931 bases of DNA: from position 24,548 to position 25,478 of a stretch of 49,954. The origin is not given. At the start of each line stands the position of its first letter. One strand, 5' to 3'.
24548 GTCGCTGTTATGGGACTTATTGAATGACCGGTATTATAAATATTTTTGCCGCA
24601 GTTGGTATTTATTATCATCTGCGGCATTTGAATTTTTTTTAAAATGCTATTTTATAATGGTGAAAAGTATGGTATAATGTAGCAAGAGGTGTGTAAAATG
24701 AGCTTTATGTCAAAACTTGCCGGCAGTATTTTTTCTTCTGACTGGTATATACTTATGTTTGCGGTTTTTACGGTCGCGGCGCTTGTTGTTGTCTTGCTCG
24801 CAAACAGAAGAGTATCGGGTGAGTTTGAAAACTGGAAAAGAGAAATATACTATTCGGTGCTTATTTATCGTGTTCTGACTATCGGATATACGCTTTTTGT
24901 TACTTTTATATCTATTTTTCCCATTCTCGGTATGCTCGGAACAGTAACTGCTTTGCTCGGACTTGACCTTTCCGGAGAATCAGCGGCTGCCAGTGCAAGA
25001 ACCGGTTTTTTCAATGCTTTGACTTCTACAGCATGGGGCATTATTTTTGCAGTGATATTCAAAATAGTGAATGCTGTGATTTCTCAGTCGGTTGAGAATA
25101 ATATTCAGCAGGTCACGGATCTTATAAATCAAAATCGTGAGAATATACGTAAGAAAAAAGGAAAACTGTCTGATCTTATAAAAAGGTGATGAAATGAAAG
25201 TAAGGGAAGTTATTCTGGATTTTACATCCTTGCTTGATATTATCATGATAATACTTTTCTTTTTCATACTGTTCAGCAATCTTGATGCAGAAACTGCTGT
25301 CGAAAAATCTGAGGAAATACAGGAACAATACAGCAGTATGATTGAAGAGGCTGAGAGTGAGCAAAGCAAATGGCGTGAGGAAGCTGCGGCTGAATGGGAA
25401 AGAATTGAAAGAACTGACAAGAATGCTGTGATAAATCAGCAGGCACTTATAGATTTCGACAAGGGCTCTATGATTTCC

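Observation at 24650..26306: Stand-alone MotA/ExbB-like, ExbD/TolR-like and lipoprotein operon in an apparently monoderm genome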

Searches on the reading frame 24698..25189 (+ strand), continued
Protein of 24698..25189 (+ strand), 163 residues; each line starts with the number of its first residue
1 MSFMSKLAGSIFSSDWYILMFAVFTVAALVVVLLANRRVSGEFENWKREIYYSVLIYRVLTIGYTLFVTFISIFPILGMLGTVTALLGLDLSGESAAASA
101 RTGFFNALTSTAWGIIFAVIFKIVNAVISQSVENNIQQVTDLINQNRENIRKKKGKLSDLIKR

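Call 54: find_encoding_contigs(protein=window:24698-25189:+, flank=3000, max_places=5)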
Protein window:24698-25189:+ (163 aa): 7 contigs read that carry it; 4 places shown.
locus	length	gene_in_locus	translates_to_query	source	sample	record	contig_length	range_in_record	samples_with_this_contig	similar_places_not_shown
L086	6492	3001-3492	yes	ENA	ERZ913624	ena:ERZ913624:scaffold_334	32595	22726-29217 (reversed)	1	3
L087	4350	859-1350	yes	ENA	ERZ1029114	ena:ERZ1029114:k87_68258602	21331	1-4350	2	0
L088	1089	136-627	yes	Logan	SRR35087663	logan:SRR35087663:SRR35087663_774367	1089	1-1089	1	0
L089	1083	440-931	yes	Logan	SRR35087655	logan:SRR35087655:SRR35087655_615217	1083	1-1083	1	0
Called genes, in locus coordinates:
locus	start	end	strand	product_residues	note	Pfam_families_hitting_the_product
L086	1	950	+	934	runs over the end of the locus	PF17854:FtsK_alpha, PF01580:FtsK_SpoIIIE, PF09397:FtsK_gamma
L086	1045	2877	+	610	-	PF02518:HATPase_c (weak), PF13589:HATPase_c_3, PF00183:HSP90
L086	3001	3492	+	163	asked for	PF01618:MotA_ExbB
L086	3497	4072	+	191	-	-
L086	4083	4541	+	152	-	-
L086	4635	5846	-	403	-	PF00180:Iso_dh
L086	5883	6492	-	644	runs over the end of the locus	PF00330:Aconitase, PF00694:Aconitase_C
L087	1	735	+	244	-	?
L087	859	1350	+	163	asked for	PF01618:MotA_ExbB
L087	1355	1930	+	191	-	-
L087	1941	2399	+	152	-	-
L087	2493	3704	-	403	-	PF00180:Iso_dh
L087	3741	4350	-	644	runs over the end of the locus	PF00330:Aconitase, PF00694:Aconitase_C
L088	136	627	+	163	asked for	PF01618:MotA_ExbB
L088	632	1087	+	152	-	?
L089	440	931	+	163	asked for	PF01618:MotA_ExbB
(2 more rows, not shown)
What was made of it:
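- Checked: Public assemblies call the same three genes at 163, 191 and 152 aa (call 54).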

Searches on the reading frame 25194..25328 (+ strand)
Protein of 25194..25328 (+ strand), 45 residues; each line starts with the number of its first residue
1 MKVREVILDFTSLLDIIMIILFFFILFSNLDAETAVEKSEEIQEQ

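Call 56: search_solved_structures(query=window:25194-25328:+, max_evalue=10, show_alignments=5)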
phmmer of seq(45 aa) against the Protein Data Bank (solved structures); distinct sequences matched with E-value up to 10: 3.
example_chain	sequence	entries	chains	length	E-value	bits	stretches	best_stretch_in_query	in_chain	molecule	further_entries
1fyh_A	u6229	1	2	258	0.039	17.4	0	18-41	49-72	Interferon gamma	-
1eku_A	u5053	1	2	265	0.042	17.4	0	18-41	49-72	Interferon gamma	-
8ucj_a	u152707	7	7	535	4.7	11.1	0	7-30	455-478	Cytochrome c oxidase subunit 1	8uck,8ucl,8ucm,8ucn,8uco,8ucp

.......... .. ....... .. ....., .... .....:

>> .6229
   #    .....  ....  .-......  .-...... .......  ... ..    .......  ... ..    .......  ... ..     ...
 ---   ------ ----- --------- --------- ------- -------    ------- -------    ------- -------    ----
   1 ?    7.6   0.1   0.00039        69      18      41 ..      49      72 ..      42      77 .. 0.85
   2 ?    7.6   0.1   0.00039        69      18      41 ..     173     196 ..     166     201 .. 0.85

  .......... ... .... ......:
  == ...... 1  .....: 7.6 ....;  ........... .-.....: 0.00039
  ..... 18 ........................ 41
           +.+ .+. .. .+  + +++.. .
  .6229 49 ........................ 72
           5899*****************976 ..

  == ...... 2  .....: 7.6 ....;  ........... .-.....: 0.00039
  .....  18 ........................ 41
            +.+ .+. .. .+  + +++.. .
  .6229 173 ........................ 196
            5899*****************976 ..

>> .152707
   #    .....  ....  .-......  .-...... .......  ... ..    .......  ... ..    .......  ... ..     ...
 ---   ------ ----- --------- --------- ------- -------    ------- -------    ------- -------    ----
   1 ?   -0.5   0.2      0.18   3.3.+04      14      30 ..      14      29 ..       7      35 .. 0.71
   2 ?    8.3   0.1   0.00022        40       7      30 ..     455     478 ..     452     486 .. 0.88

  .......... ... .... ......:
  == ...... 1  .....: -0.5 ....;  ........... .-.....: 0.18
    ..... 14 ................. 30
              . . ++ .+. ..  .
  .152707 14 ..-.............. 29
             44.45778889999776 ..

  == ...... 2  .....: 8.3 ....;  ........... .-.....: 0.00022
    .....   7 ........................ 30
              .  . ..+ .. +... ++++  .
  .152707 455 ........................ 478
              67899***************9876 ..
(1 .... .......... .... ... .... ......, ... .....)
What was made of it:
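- Tried and rejected: A 45-residue g2 N-terminal query gave only chance hits (call 56).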
